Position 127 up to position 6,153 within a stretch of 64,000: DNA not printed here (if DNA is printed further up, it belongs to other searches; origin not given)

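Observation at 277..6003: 1.9k-aa mosaic T9SS cargo protein combining LRR, metzincin-like protease, WD40 propeller and Big domains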

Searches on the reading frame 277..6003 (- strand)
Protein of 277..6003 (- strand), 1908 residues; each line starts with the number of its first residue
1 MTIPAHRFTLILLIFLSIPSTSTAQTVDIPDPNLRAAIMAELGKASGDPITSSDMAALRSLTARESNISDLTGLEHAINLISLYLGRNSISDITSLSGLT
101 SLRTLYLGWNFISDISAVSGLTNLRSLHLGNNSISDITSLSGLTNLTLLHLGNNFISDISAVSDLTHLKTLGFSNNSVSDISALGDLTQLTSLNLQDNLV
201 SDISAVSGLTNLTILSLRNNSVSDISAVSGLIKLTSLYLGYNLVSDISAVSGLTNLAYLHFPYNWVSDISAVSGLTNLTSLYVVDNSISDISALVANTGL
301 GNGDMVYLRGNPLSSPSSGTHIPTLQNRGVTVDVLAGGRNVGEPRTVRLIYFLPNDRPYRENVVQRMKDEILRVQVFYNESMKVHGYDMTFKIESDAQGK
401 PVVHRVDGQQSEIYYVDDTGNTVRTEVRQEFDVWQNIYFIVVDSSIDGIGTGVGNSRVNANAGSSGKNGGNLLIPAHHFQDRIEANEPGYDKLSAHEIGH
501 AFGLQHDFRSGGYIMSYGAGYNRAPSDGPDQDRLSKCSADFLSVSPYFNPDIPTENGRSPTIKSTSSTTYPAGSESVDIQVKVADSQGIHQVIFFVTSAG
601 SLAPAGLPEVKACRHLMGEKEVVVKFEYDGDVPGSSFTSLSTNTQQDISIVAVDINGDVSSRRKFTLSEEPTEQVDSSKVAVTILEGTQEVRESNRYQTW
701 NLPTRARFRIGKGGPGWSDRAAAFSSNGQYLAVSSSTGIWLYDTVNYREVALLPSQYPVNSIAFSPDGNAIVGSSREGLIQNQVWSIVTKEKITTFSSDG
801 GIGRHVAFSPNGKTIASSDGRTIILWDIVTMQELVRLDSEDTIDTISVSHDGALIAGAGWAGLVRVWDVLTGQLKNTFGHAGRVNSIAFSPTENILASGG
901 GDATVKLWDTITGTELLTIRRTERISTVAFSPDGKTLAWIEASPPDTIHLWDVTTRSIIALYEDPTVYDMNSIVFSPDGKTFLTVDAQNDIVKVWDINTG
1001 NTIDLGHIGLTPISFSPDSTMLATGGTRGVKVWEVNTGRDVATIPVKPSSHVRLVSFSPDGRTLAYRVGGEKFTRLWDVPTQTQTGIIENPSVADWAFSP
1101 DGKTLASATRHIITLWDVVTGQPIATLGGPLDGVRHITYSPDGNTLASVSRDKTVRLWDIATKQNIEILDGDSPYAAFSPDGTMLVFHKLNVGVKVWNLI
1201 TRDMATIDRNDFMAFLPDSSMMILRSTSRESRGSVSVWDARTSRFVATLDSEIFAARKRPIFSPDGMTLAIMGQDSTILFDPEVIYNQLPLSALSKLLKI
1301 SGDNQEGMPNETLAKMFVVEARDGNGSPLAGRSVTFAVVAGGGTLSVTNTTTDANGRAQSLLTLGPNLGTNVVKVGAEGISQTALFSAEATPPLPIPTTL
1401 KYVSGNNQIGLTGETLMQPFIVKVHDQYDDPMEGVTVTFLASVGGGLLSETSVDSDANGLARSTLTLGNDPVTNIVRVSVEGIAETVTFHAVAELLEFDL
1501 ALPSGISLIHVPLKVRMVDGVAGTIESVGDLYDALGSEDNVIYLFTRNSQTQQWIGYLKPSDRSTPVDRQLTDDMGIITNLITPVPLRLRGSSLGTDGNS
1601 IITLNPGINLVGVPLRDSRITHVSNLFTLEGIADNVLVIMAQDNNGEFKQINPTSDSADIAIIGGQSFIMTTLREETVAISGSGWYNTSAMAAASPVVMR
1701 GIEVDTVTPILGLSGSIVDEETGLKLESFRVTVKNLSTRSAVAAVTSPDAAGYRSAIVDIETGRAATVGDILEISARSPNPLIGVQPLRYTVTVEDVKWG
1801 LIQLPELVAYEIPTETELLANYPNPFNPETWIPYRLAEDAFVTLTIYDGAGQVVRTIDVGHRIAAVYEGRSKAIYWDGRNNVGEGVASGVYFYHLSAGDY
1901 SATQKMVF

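Call 3: search_protein_families(library=pfam, proteins=[window:277-6003:-], max_evalue=0.01)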
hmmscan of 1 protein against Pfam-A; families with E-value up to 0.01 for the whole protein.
window:277-6003:- (1908 aa): 60 families (the best 25 are shown)
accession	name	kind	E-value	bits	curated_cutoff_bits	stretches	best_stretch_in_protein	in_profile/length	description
PF25174.1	Beta-prop_THOC3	-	9.1e-81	271.3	305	3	863-1088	25-251/272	THOC3 beta-propeller domain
PF24814.1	WD40_Prp19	-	2.9e-59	200.9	320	5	880-999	90-208/281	Prp19 WD40 domain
PF25173.1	Beta-prop_WDR3_1st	-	4.3e-55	186.7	154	4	823-997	11-184/184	WDR3 first beta-propeller domain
PF00400.38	WD40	-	1.8e-49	164.5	27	3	873-909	2-39/39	WD domain, G-beta repeat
PF12799.13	LRR_4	-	3.1e-43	145.2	27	5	122-161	1-41/44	Leucine Rich repeats (2 copies)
PF24817.1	WD40_WDHD1_1st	-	1.5e-41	143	109.9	4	722-880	92-262/291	WDHD1 first WD40 domain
PF24807.1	WD40_CDC20-Fz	-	2.4e-40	139.1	200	2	725-995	18-292/292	CDC20/Fizzy WD40 domain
PF25175.1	Beta-prop_WDR5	-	8.6e-40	137.3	250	4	843-1003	55-214/296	WDR5 beta-propeller domain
PF23414.1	Beta-prop_EML_2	-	3.5e-35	122.1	90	5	853-1003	11-159/266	Echinoderm microtubule-associated protein second beta-propeller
PF24780.1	WD40_MABP1-WDR62_1st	-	3.3e-31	109.3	496.3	4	923-1041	39-159/328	MABP1/WDR62 first WD40 domain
PF25391.1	WD40_Gbeta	-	1.1e-30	107.3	150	3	863-996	165-298/340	G protein beta WD-40 repeat protein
PF25168.1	Beta-prop_WDR36-Utp21_2nd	-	1.7e-30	106.9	84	3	898-1030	174-304/335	WDR36/Utp21 second beta-propeller domain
PF24805.1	EIF3I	-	5.1e-28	98.6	200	4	843-940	13-111/324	EIF3I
PF24796.1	WDR55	-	1.8e-25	90.1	200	3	883-1001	9-128/296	WDR55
PF25172.1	Beta-prop_WDR3_2nd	-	5e-25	88.8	140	3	804-1000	3-207/293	WDR3 second beta-propeller domain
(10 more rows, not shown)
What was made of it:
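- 2149..3858 (-): WD40 region, aa 716-1285: 14 blades, probably two seven-bladed propellers. PF00400 164 bits; Beta-prop_WDR3_1st 187 bits against a cut-off of 154 (call 3).
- On WD40 beta-propeller: WDR3_1st 187 bits against 154; WDHD1_1st 143 bits against 110 (call 3).
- Checked: WD40 at 164 bits (call 3), with 15 FSPDG-like motifs about 41 aa apart at aa 724-1262.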

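Call 4: search_protein_families(library=ncbifam, proteins=[window:277-6003:-], max_evalue=0.01)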
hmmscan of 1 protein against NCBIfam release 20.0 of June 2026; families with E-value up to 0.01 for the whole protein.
window:277-6003:- (1908 aa): 20 families
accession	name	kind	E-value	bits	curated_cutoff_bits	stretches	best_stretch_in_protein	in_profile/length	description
NF033189.1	internalin_A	exception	1.8e-47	162.2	1600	1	54-298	117-360/799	class 1 internalin InlA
NF033188.1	internalin_H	exception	7.7e-44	150.2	1050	2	22-228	41-248/548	InlH/InlC2 family class 1 internalin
NF033190.2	inl_like_NEAT_1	exception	7.6e-36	123.7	1275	1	32-279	241-485/754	NEAT domain-containing leucine-rich repeat protein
NF033186.1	internalin_K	exception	8.4e-15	54.2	1100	2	20-193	36-214/604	class 1 internalin InlK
TIGR03866.1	PQQ_ABC_repeats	subfamily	2.9e-14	52.9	287.3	1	893-1064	11-181/310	PQQ-dependent catabolism-associated beta-propeller protein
TIGR02800.1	propeller_TolB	equivalog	9.3e-14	51.2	343.15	1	723-846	154-283/418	Tol-Pal system beta propeller repeat protein TolB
NF033187.0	internalin_J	exception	4.4e-11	41.8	1700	1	29-298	66-326/846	class 1 internalin InlJ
NF047464.1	FibnectbindLIC11051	equivalog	7.9e-10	37.8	1000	1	69-292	318-550/685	LIC_11051 family fibronectin-binding protein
NF053518.1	DipepPtdsDpp5Prph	equivalog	3e-06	26.1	900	0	1112-1170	175-233/655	dipeptidyl-peptidase Dpp5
NF052340.1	hydrazine_beta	equivalog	5.8e-06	25.6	560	1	927-1065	37-177/372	hydrazine synthase subunit beta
NF033707.1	T9SS_sortase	equivalog_domain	9.3e-06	23.5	420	1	1817-1897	997-1077/1095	type IX secretion system sortase PorU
TIGR04183.1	Por_Secre_tail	domain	1.2e-05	25.2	23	1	1822-1907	2-70/72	T9SS type A sorting domain-containing protein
NF052342.1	hydrazine_BC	exception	1.8e-05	23.1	1250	1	921-1014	35-127/690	hydrazine synthase subunit beta-gamma fusion subunit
NF009276.0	PRK12633.1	equivalog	3e-05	23.8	383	1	1837-1903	125-187/234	flagellar basal body rod modification protein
NF033627.3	intimin_all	equivalog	3e-05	22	1400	1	1325-1492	587-748/939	intimin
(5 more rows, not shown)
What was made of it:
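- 280..558 (-): C-terminal sorting-type Ig-like domain, aa 1816-1908 (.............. ... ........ ... QKMVF). TIGR04183 25.2 bits against a cut-off of 23 (call 4).
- On T9SS type A C-terminal-domain cargo: TIGR04183 25.2 bits against 23: pass (call 4).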
